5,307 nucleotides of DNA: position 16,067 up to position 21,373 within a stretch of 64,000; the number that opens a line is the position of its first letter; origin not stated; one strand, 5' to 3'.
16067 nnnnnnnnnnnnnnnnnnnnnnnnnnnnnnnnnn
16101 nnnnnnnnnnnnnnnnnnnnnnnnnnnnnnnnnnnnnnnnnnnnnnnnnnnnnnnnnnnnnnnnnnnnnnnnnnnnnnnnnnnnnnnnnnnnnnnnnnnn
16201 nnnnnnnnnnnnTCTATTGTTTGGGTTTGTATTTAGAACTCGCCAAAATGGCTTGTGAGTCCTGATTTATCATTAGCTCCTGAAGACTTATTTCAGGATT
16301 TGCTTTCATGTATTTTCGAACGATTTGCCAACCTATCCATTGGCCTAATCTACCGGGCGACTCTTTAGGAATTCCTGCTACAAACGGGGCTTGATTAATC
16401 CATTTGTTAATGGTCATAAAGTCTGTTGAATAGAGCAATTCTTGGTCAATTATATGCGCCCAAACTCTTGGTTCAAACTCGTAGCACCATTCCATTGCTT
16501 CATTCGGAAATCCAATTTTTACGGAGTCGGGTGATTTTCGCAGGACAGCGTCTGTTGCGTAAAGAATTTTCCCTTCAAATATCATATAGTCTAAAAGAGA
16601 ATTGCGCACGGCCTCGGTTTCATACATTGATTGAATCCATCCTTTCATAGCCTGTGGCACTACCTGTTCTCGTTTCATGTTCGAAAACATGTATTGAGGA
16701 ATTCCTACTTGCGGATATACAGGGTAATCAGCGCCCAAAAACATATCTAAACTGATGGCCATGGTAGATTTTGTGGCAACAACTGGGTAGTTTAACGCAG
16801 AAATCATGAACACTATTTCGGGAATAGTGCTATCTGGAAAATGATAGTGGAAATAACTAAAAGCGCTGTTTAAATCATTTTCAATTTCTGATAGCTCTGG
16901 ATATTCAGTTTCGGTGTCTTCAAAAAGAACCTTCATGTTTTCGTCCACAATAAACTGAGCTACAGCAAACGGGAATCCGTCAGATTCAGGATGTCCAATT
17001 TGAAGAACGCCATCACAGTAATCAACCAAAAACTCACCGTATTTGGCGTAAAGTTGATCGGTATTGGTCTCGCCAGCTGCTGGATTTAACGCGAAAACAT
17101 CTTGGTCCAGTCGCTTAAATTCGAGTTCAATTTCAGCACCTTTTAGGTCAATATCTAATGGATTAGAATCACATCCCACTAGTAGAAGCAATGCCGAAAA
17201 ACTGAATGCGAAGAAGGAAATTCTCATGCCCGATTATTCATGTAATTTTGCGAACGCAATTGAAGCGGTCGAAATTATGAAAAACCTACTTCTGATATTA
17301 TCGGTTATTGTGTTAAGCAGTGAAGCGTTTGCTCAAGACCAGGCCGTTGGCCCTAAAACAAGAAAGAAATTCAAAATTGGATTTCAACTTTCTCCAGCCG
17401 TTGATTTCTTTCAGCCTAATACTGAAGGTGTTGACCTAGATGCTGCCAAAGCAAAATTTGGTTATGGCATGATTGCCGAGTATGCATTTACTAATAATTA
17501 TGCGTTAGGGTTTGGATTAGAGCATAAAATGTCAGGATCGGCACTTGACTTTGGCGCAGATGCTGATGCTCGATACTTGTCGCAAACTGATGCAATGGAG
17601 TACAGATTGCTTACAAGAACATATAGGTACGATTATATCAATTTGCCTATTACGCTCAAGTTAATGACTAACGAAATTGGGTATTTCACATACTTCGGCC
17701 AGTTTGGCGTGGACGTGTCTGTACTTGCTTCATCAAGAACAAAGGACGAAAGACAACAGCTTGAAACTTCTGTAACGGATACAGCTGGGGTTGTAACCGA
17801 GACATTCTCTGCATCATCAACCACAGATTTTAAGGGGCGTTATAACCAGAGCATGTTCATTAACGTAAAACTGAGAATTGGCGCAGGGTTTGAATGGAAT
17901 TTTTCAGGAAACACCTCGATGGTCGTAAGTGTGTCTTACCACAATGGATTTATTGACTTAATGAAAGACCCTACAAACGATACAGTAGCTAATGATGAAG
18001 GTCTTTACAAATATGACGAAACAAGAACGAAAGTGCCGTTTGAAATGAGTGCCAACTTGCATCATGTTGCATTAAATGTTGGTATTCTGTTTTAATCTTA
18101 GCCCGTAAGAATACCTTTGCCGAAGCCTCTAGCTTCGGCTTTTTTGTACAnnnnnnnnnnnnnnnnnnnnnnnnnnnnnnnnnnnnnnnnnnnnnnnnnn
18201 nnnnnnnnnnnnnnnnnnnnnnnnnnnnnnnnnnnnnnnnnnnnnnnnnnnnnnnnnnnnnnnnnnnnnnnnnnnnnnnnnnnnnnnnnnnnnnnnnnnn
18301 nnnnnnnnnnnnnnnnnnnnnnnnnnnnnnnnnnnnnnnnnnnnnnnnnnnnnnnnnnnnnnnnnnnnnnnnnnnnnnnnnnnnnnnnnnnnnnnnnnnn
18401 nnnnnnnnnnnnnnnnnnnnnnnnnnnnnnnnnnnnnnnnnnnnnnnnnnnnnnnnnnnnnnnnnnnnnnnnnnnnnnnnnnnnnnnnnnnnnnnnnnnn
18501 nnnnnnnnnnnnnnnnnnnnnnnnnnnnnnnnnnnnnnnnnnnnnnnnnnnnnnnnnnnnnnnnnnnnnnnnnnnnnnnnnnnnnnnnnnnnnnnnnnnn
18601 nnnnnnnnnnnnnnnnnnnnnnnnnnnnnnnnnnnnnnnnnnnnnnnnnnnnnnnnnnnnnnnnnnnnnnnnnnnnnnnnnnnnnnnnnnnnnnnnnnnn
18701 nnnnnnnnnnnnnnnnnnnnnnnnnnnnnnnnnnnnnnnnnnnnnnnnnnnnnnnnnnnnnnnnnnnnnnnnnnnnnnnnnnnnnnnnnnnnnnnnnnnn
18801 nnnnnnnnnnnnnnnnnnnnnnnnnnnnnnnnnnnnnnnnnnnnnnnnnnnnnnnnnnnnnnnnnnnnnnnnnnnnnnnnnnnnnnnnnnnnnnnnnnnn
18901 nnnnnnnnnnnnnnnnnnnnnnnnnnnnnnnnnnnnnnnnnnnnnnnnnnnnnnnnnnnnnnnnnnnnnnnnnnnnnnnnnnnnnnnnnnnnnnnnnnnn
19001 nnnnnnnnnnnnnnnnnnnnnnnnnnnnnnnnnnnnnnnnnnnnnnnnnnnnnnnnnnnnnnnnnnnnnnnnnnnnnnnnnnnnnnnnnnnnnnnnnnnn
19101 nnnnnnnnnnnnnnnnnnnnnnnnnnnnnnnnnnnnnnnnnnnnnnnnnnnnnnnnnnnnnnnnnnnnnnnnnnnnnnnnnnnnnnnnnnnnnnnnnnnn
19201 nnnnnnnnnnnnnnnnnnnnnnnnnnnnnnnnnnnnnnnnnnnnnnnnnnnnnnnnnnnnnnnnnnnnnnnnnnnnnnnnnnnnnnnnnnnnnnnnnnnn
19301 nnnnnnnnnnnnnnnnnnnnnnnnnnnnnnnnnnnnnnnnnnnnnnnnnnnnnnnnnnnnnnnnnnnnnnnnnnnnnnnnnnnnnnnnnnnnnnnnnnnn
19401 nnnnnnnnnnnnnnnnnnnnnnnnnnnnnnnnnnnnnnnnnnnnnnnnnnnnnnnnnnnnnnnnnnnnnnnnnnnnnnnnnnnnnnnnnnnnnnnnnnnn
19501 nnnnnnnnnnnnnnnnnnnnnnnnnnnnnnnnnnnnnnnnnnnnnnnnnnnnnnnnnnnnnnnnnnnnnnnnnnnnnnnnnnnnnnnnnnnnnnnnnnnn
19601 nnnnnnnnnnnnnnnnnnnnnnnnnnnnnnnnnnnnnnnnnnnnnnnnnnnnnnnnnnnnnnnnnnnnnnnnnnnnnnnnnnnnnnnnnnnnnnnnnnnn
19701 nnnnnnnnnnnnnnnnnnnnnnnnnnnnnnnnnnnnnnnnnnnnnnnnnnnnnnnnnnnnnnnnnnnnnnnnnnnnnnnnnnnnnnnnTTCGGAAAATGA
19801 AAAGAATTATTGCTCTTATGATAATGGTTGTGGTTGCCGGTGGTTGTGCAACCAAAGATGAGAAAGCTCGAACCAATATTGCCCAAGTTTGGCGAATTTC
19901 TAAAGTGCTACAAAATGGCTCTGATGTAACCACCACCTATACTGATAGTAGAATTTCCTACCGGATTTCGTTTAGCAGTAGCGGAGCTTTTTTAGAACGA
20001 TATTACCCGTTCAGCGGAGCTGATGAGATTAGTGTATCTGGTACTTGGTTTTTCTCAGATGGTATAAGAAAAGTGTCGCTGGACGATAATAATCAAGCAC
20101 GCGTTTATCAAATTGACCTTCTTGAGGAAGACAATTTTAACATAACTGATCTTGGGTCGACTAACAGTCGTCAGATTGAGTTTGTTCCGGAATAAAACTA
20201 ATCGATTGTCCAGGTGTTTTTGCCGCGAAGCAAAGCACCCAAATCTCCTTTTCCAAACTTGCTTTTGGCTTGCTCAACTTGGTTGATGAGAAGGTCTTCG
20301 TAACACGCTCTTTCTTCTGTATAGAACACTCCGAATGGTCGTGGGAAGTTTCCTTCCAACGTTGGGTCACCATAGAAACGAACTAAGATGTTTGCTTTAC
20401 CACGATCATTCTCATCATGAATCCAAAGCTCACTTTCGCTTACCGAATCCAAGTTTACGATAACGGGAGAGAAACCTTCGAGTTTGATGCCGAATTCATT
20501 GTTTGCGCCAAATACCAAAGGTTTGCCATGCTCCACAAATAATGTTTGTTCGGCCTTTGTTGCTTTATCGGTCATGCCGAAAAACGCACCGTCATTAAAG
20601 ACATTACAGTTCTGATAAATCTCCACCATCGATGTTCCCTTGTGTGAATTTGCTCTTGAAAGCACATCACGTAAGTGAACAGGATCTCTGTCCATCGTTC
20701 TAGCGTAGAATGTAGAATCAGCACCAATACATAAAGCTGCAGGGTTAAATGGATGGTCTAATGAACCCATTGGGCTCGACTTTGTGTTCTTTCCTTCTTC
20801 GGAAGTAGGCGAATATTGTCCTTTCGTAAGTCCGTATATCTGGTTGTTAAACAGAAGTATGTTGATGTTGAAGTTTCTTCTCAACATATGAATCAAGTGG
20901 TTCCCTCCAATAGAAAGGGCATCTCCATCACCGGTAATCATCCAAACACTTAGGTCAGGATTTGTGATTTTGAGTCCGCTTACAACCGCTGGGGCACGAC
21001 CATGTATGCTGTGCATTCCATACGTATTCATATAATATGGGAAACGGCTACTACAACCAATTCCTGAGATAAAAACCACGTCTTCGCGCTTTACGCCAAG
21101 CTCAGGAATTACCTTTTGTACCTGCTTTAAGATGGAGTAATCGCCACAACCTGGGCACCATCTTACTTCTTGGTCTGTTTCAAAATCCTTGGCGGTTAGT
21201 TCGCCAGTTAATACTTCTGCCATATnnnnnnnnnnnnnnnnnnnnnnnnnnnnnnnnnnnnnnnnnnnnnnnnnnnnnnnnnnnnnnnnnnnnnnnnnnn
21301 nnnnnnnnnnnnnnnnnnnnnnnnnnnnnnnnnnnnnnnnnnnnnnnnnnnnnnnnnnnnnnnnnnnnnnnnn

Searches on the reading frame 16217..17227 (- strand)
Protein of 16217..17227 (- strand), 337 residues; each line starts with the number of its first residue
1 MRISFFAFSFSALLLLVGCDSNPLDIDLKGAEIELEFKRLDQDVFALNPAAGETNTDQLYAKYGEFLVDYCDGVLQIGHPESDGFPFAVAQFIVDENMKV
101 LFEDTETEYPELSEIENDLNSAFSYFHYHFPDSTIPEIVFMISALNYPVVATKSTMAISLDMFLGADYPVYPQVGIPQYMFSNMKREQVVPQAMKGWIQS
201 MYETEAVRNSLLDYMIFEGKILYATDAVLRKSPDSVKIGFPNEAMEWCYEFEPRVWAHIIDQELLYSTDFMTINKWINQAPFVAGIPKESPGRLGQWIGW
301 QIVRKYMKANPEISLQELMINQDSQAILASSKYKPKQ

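Call 38: search_protein_families(library=pfam, proteins=[window:16217-17227:-], max_evalue=0.0001)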
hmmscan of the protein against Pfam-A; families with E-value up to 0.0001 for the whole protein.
window:16217-17227:- (337 aa): 1 family
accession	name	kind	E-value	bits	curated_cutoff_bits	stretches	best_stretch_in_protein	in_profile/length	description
PF25594.1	GldB_lipo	-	1.7e-102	343.6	27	1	22-335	2-309/309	Gliding motility protein GldB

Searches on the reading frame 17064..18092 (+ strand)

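Call 40: search_protein_families(library=pfam, proteins=[window:17064-18092:+], max_evalue=0.0001)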
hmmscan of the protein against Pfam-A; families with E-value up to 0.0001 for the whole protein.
window:17064-18092:+ (343 aa): 2 families
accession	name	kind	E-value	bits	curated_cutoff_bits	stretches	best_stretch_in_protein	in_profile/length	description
PF13568.12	OMP_b-brl_2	-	1.5e-11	45.1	27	1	89-299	1-173/175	Outer membrane protein beta-barrel domain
PF13505.12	OMP_b-brl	-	4e-06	27.5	28.7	1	77-304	2-158/175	Outer membrane protein beta-barrel domain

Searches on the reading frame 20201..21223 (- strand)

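Call 38: search_protein_families(library=pfam, proteins=[window:20201-21223:-], max_evalue=0.0001)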
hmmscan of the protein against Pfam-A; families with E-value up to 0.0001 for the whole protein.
window:20201-21223:- (341 aa): 1 family
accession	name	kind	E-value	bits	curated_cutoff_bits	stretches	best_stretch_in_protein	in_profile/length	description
PF02775.26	TPP_enzyme_C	-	5.3e-28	98.1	21.9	1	55-202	2-151/151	Thiamine pyrophosphate enzyme, C-terminal TPP binding domain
